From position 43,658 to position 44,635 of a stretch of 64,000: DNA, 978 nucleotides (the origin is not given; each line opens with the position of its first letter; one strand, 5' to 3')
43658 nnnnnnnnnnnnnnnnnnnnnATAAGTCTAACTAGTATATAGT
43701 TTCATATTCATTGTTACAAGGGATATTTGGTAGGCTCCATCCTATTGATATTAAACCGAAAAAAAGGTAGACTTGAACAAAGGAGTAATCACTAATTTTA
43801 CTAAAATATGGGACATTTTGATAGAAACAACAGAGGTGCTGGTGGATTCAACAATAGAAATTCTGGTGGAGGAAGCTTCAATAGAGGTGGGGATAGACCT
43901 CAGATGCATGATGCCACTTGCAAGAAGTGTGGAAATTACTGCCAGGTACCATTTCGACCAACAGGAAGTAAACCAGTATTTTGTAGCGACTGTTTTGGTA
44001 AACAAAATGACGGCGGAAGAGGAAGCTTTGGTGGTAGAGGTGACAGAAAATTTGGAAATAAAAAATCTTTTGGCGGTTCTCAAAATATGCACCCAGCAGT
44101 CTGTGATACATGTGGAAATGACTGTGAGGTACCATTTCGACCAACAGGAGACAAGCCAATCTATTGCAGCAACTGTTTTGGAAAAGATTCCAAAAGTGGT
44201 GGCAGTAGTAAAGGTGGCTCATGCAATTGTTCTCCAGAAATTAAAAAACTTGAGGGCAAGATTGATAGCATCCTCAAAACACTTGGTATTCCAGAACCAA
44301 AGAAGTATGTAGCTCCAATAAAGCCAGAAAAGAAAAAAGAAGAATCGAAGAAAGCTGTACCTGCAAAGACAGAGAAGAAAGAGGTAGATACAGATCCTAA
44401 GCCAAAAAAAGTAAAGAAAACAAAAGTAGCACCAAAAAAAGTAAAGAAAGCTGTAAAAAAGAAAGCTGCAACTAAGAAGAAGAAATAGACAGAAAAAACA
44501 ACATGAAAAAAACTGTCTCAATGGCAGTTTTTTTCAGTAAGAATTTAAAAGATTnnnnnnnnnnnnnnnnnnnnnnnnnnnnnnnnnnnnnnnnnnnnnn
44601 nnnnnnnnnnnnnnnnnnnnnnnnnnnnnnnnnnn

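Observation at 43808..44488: Double zinc-ribbon protein with Gly/Arg-rich head and histone H1-like lysine tail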

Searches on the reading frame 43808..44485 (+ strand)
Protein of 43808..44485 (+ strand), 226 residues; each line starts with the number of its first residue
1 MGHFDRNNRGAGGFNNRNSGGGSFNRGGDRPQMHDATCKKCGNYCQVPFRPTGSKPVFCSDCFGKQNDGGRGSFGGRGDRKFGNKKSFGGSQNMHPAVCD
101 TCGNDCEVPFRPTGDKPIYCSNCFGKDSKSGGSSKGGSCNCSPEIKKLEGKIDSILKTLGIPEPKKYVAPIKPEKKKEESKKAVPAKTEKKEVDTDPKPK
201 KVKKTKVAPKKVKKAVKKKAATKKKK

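Call 3: search_protein_families(library=pfam, proteins=[window:43808-44485:+], max_evalue=1)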
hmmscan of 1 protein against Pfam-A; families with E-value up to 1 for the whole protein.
window:43808-44485:+ (226 aa): 3 families
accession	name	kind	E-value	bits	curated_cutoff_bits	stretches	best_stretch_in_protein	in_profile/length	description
PF23477.1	zf_Tbcl_2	-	9.3e-32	108.9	27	2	93-126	2-35/37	Probable treble clef zinc finger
PF25720.1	Herpes_ORF28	-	0.26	11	40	0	50-68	33-51/233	Herpesvirus ORF28 domain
PF00569.23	ZZ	-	0.33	11.3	21.4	1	97-111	5-19/45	Zinc finger, ZZ type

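Call 4: search_protein_families(library=ncbifam, proteins=[window:43808-44485:+], max_evalue=1)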
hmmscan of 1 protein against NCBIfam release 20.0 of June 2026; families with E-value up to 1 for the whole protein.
window:43808-44485:+ (226 aa): 1 family
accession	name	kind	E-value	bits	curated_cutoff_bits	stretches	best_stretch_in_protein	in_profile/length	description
TIGR04272.1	cxxc_cxxc_Mbark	domain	4.9e-31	106.2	36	2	93-126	2-35/37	CxxC-x17-CxxC domain-containing protein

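Call 5: search_solved_structures(query=window:43808-44485:+, max_evalue=10, show_alignments=3)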
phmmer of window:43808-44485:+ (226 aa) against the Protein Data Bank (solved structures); distinct sequences matched with E-value up to 10: 0.

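Call 9: find_homologous_proteins(query=window:43808-44485:+)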
Query window:43808-44485:+ (226 aa): 2233 proteins with E <= 0.001 among 2947 candidates; the best 120 are listed.
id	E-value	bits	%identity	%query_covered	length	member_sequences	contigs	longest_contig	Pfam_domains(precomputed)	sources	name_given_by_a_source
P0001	1.9e-146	504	100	100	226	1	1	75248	PF23477.2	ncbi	ncbi:MAG: CxxC-x17-CxxC domain-containing protein [Candidatus Magasanikbacteria bacterium]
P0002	5.3e-62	228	44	66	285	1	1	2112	PF23477.2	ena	-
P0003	7.1e-56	208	44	81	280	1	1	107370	PF23477.2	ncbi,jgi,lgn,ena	ncbi:MAG: CxxC-x17-CxxC domain-containing protein [Candidatus Buchananbacteria bacterium]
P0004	3.9e-51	192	40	93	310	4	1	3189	PF23477.2,PF14599.12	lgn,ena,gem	-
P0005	5.8e-50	188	50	55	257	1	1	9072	PF23477.2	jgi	jgi:CxxC-x17-CxxC domain-containing protein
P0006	9.9e-47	178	48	79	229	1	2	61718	PF23477.2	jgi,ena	-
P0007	1.2e-45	174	58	48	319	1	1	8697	PF23477.2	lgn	-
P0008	1.4e-45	174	51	61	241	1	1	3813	PF23477.2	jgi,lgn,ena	-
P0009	1.8e-45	174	51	69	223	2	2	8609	PF23477.2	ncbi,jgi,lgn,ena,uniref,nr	ncbi:MAG: hypothetical protein COU33_01590 [Candidatus Magasanikbacteria bacterium CG10_big_fil_rev_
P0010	4.8e-45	172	50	58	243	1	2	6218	PF23477.2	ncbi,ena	ncbi:MAG: CxxC-x17-CxxC domain-containing protein [Candidatus Falkowbacteria bacterium]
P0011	1.1e-44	171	49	60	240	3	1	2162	PF23477.2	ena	-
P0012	1.2e-44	171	48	77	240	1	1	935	PF23477.2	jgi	-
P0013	2.9e-44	170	52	58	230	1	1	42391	PF23477.2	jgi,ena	-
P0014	3.4e-43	166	46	81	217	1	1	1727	PF23477.2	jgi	jgi:CxxC-x17-CxxC domain-containing protein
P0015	5.5e-43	166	45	85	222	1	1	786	PF23477.2,PF14599.12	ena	-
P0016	9.9e-43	165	49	60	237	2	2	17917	PF23477.2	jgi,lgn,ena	-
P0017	1.2e-42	164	51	70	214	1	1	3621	PF23477.2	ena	-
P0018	2.0e-42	164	49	73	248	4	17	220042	PF23477.2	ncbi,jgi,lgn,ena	jgi:CxxC-x17-CxxC domain-containing protein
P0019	2.0e-42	164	42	77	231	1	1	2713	PF23477.2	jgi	jgi:CxxC-x17-CxxC domain-containing protein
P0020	5.0e-42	162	51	71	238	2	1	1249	PF23477.2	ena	-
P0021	5.1e-42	162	47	71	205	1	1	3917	PF23477.2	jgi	jgi:CxxC-x17-CxxC domain-containing protein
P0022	6.6e-42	162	51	72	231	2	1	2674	PF23477.2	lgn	-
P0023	7.0e-42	162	45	90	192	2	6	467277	PF23477.2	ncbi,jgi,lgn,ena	jgi:CxxC-x17-CxxC domain-containing protein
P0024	8.6e-42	162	44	73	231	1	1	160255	PF23477.2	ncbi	-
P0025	8.7e-42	162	49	71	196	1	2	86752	PF23477.2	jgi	-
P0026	1.3e-41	161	47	86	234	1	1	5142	PF23477.2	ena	-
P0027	1.3e-41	161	52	55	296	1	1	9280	PF23477.2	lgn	-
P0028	1.5e-41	161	54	58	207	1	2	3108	PF23477.2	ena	-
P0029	1.7e-41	161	50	71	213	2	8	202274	PF23477.2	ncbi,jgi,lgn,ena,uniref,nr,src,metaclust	ncbi:hypothetical protein A2303_05635 [Candidatus Falkowbacteria bacterium RIFOXYB2_FULL_47_14]|unir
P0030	2.2e-41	160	48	73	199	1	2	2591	PF23477.2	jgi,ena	-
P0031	2.4e-41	160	43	61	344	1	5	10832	PF23477.2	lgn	-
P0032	3.5e-41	160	45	79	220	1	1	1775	PF23477.2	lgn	-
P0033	3.7e-41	160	48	71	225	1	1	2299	PF23477.2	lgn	-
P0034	4.6e-41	159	48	75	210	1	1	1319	PF23477.2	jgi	jgi:CxxC-x17-CxxC domain-containing protein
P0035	4.7e-41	159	44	86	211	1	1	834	PF23477.2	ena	-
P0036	5.8e-41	159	40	82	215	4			PF23477.2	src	-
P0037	6.8e-41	159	47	58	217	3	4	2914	PF23477.2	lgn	-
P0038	7.3e-41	159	45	95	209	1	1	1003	PF23477.2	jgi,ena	-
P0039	7.8e-41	159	46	85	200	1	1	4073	PF23477.2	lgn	-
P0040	9.9e-41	158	47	70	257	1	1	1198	PF23477.2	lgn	-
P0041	1.0e-40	158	51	71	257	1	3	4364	PF23477.2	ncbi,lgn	-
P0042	1.5e-40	158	59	42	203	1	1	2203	PF23477.2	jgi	-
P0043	1.8e-40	157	48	79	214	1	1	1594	PF23477.2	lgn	-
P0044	1.9e-40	157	47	60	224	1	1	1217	PF23477.2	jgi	jgi:CxxC-x17-CxxC domain-containing protein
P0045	2.2e-40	157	48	57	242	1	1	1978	PF23477.2,PF14599.12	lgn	-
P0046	2.5e-40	157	48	88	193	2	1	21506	PF23477.2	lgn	-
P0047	2.9e-40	157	42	71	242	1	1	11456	PF23477.2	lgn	-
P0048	3.1e-40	157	49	69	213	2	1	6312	PF23477.2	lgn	-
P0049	4.7e-40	156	47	69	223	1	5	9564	PF23477.2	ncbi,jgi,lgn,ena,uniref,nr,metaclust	ncbi:MAG: hypothetical protein UX09_C0040G0010 [Candidatus Uhrbacteria bacterium GW2011_GWE2_45_35]|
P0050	5.5e-40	156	46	58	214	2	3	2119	PF23477.2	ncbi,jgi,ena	-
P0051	5.7e-40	156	42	85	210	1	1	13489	PF23477.2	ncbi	-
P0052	6.0e-40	156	45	79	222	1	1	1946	PF23477.2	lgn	-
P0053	6.2e-40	156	47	58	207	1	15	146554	PF23477.2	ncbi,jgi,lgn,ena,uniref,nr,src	ncbi:hypothetical protein A2316_01425 [Candidatus Falkowbacteria bacterium RIFOXYB2_FULL_38_15]|unir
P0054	7.3e-40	155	49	58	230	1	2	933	PF23477.2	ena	-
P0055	9.0e-40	155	45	85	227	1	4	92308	PF23477.2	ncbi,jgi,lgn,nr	ncbi:MAG: hypothetical protein PF572_03630 [Patescibacteria group bacterium]|jgi:CxxC-x17-CxxC domai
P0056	9.1e-40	155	50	70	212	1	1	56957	PF23477.2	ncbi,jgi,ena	-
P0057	1.1e-39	155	47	73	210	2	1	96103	PF23477.2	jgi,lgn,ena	-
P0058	1.2e-39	155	46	70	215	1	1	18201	PF23477.2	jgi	jgi:CxxC-x17-CxxC domain-containing protein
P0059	1.2e-39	155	46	72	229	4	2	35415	PF23477.2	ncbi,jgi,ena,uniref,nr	ncbi:MAG: hypothetical protein AUJ23_03455 [Candidatus Magasanikbacteria bacterium CG1_02_32_51]|uni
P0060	1.3e-39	155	51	81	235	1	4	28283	PF23477.2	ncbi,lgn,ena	-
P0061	1.3e-39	154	44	90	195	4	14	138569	PF23477.2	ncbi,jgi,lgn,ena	jgi:CxxC-x17-CxxC domain-containing protein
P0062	1.4e-39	154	48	65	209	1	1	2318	PF23477.2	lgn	-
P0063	1.4e-39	154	47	85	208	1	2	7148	PF23477.2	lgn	-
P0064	1.6e-39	154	48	58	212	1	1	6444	PF23477.2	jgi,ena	-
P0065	1.7e-39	154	53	60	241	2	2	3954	PF23477.2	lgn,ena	-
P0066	1.7e-39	154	47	79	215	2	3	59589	PF23477.2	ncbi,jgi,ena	ncbi:MAG: CxxC-x17-CxxC domain-containing protein [Patescibacteria group bacterium]|jgi:CxxC-x17-Cxx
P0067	2.4e-39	154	47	74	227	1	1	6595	PF23477.2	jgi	-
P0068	2.9e-39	153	49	73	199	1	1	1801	PF23477.2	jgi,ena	-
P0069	3.3e-39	153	48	65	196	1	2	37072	PF23477.2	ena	-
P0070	3.6e-39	153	49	57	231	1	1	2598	PF23477.2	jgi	jgi:CxxC-x17-CxxC domain-containing protein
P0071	3.7e-39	153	43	84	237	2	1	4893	PF23477.2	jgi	-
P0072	4.0e-39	153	44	88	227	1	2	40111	PF23477.2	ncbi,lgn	ncbi:MAG: CxxC-x17-CxxC domain-containing protein [Candidatus Magasanikiibacteriota bacterium]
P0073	4.0e-39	153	43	72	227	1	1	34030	PF23477.2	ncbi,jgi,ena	ncbi:MAG: CxxC-x17-CxxC domain-containing protein [Candidatus Magasanikbacteria bacterium]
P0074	4.2e-39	153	42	92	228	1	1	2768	PF23477.2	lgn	-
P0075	4.3e-39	153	45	73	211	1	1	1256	PF23477.2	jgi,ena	-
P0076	5.0e-39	153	48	74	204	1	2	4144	PF23477.2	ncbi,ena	-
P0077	5.8e-39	152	40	85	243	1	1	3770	PF23477.2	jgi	-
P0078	6.3e-39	152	44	78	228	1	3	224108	PF23477.2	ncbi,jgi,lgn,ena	-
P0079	6.5e-39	152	49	58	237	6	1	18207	PF23477.2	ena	-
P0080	7.3e-39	152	49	64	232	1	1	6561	PF23477.2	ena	-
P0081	7.4e-39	152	46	64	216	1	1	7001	PF23477.2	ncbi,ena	-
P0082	7.7e-39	152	43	88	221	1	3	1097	PF23477.2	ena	-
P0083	9.0e-39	152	50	57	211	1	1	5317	PF23477.2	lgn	-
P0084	1.1e-38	151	47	77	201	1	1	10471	PF23477.2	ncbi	-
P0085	1.2e-38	151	46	57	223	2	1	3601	PF23477.2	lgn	-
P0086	1.4e-38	151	42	75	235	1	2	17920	PF23477.2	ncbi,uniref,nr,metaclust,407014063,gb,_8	ncbi:MAG: hypothetical protein ACD_3C00096G0005 [uncultured bacterium (gcode 4)]|uniref:CxxC-x17-Cxx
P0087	1.5e-38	151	51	57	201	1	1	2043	PF23477.2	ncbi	-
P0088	1.5e-38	151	53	58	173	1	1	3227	PF23477.2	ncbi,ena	-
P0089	2.0e-38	151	54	63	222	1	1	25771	PF23477.2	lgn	-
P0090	2.3e-38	150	53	59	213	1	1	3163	PF23477.2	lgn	-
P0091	2.5e-38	150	45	76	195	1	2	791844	PF23477.2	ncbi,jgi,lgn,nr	ncbi:hypothetical protein M0R04_01465 [Candidatus Dojkabacteria bacterium]|jgi:CxxC-x17-CxxC domain-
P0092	2.5e-38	150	44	80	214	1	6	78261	PF23477.2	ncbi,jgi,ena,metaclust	metaclust:\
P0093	3.4e-38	150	46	73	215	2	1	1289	PF23477.2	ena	-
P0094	3.8e-38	150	43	98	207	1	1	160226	PF23477.2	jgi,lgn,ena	-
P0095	4.3e-38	150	44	57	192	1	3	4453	PF23477.2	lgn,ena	-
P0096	4.3e-38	150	50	59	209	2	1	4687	PF23477.2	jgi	-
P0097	4.3e-38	150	40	83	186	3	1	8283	PF23477.2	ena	-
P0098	4.4e-38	150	44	79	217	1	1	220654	PF23477.2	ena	-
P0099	5.0e-38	149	48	68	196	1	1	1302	PF23477.2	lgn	-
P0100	5.1e-38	149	43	82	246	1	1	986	PF23477.2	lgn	-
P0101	6.2e-38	149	51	58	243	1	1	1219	PF23477.2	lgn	-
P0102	7.0e-38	149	50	58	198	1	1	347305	PF23477.2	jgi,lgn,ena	-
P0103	7.0e-38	149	44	80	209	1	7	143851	PF23477.2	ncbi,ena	-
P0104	7.2e-38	149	44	78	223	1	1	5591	PF23477.2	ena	-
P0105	7.5e-38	149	49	74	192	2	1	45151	PF23477.2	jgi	jgi:CxxC-x17-CxxC domain-containing protein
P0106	7.8e-38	149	43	80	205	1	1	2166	PF23477.2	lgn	-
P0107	8.2e-38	149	40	85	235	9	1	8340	PF23477.2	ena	-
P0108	8.8e-38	149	47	73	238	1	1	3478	PF23477.2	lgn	-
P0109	1.1e-37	148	48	59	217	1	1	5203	PF23477.2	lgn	-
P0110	1.2e-37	148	45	85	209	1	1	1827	PF23477.2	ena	-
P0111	1.3e-37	148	50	78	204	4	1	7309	PF23477.2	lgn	-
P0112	1.4e-37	148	50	58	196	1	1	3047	PF23477.2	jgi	-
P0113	1.4e-37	148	45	65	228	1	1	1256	PF23477.2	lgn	-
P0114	1.5e-37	148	40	84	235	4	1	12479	PF23477.2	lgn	-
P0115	1.6e-37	148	47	70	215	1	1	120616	PF23477.2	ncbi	ncbi:MAG: CxxC-x17-CxxC domain-containing protein [bacterium]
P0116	1.6e-37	148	51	65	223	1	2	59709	PF23477.2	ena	-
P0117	1.7e-37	148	46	59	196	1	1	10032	PF23477.2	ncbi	-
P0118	1.7e-37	148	50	59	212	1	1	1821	PF23477.2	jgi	jgi:CxxC-x17-CxxC domain-containing protein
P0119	1.8e-37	147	49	63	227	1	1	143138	PF23477.2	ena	-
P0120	1.9e-37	147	41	92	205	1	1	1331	PF23477.2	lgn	-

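Call 15: find_encoding_contigs(protein=P0023, flank=6000, max_places=2)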
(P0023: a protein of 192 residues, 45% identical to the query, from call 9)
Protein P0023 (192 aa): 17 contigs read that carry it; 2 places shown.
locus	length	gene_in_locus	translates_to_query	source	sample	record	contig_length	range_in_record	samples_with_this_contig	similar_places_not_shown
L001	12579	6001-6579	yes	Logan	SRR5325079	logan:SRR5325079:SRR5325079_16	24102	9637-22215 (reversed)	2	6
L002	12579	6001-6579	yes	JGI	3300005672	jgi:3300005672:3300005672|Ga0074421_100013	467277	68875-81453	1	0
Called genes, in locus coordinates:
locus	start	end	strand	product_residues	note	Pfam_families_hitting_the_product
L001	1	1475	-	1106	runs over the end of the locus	PF00580:UvrD-helicase, PF13245:AAA_19, PF13538:UvrD_C_2 (faint), PF13361:UvrD_C, PF12705:PDDEXK_1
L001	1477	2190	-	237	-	PF00929:RNase_T, PF20600:ExoX-like_C (weak)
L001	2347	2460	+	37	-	-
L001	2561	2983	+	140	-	PF01475:FUR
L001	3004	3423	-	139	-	PF08818:DUF1801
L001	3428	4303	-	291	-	PF17773:UPF0176_N, PF00581:Rhodanese, PF12368:Rhodanese_C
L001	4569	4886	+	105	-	PF00313:CSD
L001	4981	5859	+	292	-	PF02517:Rce1-like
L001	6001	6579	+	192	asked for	PF23477:zf_Tbcl_2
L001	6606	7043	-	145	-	-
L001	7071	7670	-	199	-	PF21176:RecR_HhH, PF02132:RecR_ZnF (weak), PF01751:Toprim, PF13662:Toprim_4, PF21175:RecR_C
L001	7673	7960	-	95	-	PF02575:YbaB_DNA_bd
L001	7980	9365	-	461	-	PF00772:DnaB, PF13481:AAA_25, PF03796:DnaB_C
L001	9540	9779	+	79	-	PF01106:NifU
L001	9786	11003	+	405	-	PF00155:Aminotran_1_2 (faint), PF00266:Aminotran_5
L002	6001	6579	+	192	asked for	PF23477:zf_Tbcl_2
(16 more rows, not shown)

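Call 16: find_encoding_contigs(protein=P0091, flank=6000, max_places=2)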
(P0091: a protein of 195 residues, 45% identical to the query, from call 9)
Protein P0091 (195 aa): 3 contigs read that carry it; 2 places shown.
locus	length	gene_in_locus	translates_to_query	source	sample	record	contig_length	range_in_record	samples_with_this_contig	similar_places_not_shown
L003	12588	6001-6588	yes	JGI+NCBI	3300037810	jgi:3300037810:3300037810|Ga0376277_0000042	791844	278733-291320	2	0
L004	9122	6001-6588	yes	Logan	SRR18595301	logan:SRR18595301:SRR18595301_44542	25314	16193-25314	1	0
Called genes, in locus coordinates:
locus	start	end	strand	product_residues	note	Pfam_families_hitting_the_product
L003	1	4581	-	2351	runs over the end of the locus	PF01344:Kelch_1 (faint), PF07646:Kelch_2 (faint), PF25210:Kelch_FKB95 (faint), PF13964:Beta-prop_Calicin (faint), PF24981:Beta-prop_ATRN-LZTR1 (faint), PF00041:fn3 (faint), PF25059:FN3_DSCAM-DSCAML_C (faint), PF16656:Pur_ac_phosph_N (weak), +1 more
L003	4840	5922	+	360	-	-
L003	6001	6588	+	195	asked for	PF23477:zf_Tbcl_2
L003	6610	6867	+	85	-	-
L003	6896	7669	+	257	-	PF01209:Ubie_methyltran (weak), PF13489:Methyltransf_23, PF05175:MTS (weak), PF13847:Methyltransf_31, PF08241:Methyltransf_11, PF08242:Methyltransf_12, PF13649:Methyltransf_25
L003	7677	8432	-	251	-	PF03372:Exo_endo_phos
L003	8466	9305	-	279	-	PF02498:Bro-N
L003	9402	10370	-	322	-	PF01207:Dus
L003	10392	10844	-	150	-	-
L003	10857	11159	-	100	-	-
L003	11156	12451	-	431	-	PF01794:Ferric_reduct, PF08022:FAD_binding_8, PF00175:NAD_binding_1, PF08030:NAD_binding_6 (weak)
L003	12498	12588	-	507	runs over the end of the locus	PF00478:IMPDH, PF03060:NMO (weak)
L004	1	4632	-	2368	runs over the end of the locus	PF25210:Kelch_FKB95 (faint), PF01344:Kelch_1 (faint), PF07646:Kelch_2 (faint), PF13964:Beta-prop_Calicin (faint), PF24981:Beta-prop_ATRN-LZTR1 (faint), PF00041:fn3 (faint), PF25059:FN3_DSCAM-DSCAML_C (faint), PF16656:Pur_ac_phosph_N (weak), +1 more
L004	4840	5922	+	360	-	-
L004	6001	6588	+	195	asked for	PF23477:zf_Tbcl_2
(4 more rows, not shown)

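Call 17: find_encoding_contigs(protein=P0072, flank=5000, max_places=1)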
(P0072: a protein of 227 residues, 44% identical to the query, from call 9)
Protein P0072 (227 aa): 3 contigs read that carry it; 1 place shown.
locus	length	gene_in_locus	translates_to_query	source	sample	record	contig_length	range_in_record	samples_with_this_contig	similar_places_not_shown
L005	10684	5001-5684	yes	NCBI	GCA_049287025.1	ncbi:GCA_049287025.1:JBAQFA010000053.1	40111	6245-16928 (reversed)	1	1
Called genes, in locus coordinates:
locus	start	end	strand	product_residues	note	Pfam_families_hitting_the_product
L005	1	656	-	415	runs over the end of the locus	PF00970:FAD_binding_6 (weak), PF00175:NAD_binding_1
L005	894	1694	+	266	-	-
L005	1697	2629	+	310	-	PF01699:Na_Ca_ex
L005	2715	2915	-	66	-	PF00313:CSD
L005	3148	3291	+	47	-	-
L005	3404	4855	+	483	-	PF03193:RsgA_GTPase (faint), PF20720:nSTAND3 (faint), PF00005:ABC_tran, PF02463:SMC_N (faint), PF13191:AAA_16 (faint), PF13401:AAA_22 (faint), PF13555:AAA_29 (faint), PF00005:ABC_tran, +2 more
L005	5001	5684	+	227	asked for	PF23477:zf_Tbcl_2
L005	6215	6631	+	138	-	PF00472:RF-1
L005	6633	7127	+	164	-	PF04307:YdjM (weak)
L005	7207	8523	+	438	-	PF02308:MgtC, PF13194:DUF4010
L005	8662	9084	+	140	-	PF13473:Cupredoxin_1, PF07732:Cu-oxidase_3 (faint), PF00127:Copper-bind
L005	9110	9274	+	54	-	-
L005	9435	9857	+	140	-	PF00903:Glyoxalase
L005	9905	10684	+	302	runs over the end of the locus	PF01641:SelR, PF01625:PMSR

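Call 18: find_encoding_contigs(protein=P0029, flank=5000, max_places=1)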
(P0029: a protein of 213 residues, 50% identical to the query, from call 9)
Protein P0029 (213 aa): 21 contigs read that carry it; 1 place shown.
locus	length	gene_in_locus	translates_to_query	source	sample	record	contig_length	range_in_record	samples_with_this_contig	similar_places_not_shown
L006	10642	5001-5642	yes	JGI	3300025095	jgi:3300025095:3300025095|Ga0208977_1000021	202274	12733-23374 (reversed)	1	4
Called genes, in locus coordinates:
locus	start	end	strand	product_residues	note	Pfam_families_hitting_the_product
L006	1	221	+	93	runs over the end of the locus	-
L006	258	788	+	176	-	-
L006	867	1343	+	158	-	PF03073:TspO_MBR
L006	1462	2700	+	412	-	PF00070:Pyr_redox (faint), PF00890:FAD_binding_2, PF01134:GIDA (faint), PF01266:DAO (faint), PF03486:HI0933_like, PF07992:Pyr_redox_2 (weak), PF12831:FAD_oxidored, PF22780:HI0933_like_1st, +1 more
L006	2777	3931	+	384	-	-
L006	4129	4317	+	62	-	PF17253:DUF5320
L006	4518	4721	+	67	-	PF02001:DUF134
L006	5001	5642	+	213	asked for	PF23477:zf_Tbcl_2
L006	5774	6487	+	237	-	PF03891:DUF333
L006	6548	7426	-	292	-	PF03446:NAD_binding_2, PF03807:F420_oxidored, PF14833:NAD_binding_11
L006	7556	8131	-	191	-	PF02545:Maf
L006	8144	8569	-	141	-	PF12802:MarR_2 (weak), PF01047:MarR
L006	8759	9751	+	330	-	PF01551:Peptidase_M23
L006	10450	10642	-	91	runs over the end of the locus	-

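Call 19: find_encoding_contigs(protein=P0018, flank=5000, max_places=1)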
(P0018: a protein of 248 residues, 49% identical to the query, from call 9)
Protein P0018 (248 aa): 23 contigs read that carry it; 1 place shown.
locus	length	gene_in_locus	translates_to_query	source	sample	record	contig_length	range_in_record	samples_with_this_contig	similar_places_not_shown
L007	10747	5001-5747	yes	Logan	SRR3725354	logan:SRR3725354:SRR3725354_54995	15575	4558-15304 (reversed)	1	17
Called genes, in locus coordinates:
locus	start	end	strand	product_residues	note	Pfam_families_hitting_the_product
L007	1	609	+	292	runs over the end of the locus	?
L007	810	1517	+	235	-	-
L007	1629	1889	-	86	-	PF02201:SWIB, PF26291:SWIB_eIF2D (weak)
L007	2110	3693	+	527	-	PF05496:RuvB_N (faint), PF13177:DNA_pol3_delta2, PF13401:AAA_22 (faint), PF00004:AAA, PF07728:AAA_5 (weak), PF22608:DNAX_ATPase_lid (weak), PF12169:DNA_pol3_gamma3, PF20964:DnaX_C (weak)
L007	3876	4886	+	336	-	PF13529:Peptidase_C39_2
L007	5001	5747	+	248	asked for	PF23477:zf_Tbcl_2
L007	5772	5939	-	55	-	-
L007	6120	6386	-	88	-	PF01541:GIY-YIG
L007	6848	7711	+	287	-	PF00763:THF_DHG_CYH, PF02882:THF_DHG_CYH_C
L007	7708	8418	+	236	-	PF00535:Glycos_transf_2, PF13641:Glyco_tranf_2_3 (weak)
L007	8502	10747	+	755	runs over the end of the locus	PF13354:Beta-lactamase2 (weak), PF00768:Peptidase_S11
